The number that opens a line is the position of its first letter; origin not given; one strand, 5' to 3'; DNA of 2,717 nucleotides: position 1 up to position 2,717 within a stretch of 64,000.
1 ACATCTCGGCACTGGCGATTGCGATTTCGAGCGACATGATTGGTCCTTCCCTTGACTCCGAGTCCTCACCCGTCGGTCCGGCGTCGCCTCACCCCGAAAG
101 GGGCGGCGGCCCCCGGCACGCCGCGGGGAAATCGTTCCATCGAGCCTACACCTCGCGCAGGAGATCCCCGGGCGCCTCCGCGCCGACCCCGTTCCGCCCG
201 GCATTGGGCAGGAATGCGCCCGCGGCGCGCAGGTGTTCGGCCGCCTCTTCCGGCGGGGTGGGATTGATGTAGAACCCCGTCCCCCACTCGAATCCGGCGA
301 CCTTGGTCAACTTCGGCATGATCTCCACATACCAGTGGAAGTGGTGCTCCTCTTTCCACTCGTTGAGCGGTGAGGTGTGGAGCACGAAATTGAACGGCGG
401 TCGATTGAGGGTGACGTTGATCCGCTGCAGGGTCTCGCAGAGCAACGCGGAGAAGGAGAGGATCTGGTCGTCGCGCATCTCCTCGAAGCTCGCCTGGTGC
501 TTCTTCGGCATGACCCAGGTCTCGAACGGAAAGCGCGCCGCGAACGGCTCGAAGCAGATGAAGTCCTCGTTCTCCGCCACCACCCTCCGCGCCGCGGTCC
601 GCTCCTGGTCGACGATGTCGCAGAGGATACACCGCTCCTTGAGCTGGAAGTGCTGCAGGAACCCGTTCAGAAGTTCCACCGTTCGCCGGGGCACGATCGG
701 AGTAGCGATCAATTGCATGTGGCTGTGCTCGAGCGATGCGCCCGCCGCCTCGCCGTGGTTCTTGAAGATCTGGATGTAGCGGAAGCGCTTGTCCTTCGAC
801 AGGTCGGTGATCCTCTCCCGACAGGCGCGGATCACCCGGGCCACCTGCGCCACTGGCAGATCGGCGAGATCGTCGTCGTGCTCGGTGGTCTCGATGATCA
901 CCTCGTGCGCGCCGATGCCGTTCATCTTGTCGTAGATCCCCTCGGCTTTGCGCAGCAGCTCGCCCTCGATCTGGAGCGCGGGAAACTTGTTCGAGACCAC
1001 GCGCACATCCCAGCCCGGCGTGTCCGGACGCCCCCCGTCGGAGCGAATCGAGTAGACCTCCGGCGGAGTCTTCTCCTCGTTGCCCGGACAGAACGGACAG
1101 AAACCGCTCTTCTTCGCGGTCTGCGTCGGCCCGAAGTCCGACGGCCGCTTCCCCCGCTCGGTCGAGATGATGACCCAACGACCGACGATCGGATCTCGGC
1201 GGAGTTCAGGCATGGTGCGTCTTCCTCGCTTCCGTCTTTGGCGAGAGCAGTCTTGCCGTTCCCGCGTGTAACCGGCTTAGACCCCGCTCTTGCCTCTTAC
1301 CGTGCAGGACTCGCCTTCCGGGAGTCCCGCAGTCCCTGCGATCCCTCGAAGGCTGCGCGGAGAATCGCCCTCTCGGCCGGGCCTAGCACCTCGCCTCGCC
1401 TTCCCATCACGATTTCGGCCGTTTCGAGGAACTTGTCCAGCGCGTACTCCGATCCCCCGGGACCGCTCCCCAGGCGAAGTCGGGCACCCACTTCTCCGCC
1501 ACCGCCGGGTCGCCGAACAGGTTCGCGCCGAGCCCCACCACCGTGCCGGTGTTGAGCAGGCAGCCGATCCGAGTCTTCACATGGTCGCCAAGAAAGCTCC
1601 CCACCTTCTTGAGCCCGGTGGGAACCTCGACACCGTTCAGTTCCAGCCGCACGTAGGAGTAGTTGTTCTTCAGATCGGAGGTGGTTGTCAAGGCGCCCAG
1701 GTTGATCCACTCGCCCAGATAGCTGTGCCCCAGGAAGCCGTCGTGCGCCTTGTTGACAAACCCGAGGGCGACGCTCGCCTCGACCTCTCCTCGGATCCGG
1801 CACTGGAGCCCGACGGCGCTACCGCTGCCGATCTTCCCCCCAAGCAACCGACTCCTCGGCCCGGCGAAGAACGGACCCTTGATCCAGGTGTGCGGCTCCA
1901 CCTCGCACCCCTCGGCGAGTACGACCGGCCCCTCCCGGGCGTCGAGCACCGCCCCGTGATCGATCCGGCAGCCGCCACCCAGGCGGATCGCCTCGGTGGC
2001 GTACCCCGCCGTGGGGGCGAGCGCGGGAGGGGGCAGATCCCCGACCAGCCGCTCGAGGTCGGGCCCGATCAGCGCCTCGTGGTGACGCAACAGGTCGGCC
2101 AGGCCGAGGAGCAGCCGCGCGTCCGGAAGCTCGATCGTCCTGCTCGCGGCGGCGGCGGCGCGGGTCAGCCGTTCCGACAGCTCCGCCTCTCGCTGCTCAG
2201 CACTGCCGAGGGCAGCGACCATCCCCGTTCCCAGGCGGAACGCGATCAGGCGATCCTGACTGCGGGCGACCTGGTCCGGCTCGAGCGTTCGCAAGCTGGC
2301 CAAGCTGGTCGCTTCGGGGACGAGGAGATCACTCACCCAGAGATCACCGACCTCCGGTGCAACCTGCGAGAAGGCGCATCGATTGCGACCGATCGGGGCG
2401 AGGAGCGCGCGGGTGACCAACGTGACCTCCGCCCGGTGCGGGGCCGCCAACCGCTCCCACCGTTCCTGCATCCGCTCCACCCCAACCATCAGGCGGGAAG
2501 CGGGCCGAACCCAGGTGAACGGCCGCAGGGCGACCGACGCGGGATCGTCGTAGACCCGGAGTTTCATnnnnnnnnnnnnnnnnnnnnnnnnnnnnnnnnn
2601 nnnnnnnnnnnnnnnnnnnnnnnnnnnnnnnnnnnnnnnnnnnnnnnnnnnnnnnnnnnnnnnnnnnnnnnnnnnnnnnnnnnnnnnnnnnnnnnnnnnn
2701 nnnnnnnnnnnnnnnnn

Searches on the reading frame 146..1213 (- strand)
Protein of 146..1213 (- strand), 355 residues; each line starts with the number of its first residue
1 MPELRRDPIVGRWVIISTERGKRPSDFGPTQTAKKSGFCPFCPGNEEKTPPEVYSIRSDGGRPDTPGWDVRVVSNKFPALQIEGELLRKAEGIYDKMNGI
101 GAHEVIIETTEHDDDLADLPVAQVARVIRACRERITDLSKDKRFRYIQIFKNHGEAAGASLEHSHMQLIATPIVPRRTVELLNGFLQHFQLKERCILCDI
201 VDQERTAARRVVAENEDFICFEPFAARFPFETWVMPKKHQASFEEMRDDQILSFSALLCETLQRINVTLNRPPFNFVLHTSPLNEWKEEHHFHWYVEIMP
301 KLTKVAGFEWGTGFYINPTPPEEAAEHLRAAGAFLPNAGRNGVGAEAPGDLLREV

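Call 51: search_protein_families(library=pfam, proteins=[window:146-1213:-], max_evalue=0.001)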
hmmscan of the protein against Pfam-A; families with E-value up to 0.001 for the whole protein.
window:146-1213:- (355 aa): 7 families
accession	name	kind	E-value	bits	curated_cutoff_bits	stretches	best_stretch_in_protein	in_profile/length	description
PF01087.27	GalP_UDP_transf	-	1.4e-15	58.7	22.1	1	3-175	13-184/184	Galactose-1-phosphate uridyl transferase, N-terminal domain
PF16268.10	DUF4921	-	8.7e-15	55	28.5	1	118-327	194-392/425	Domain of unknown function (DUF4921)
PF16285.10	DUF4931_N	-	1.3e-11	45.1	24.1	1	103-170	53-120/124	Domain of unknown function (DUF4931) N-terminal domain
PF02744.22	GalP_UDP_tr_C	-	5.6e-11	42.9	29.2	1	188-302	8-125/165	Galactose-1-phosphate uridyl transferase, C-terminal domain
PF01230.28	HIT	-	5.9e-06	27.3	21.5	0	105-170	30-94/98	HIT domain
PF11969.13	DcpS_C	-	0.00018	22.4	24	1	194-295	1-98/114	Scavenger mRNA decapping enzyme C-term binding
PF19327.4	Ap4A_phos_N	-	0.00033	20.6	23.1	1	149-177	138-166/177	Ap4A phosphorylase N-terminal domain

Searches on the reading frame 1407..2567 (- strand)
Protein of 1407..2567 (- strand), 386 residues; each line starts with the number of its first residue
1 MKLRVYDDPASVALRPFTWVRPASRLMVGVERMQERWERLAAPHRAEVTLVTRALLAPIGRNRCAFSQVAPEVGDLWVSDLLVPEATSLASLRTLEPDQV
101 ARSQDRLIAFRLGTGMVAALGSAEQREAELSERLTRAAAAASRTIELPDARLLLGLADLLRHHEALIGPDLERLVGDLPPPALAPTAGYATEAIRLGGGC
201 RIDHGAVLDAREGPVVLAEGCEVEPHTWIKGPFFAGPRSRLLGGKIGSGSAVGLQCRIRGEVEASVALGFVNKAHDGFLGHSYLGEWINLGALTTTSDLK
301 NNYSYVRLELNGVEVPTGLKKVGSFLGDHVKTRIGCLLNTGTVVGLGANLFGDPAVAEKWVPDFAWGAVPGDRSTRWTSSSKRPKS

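Call 51: search_protein_families(library=pfam, proteins=[window:1407-2567:-], max_evalue=0.001)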
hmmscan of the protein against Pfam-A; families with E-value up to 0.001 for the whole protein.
window:1407-2567:- (386 aa): 1 family
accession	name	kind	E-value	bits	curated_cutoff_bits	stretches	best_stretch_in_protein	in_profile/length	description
PF13562.11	NTP_transf_4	-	3.5e-15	56.9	27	1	5-174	3-148/153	Sugar nucleotidyl transferase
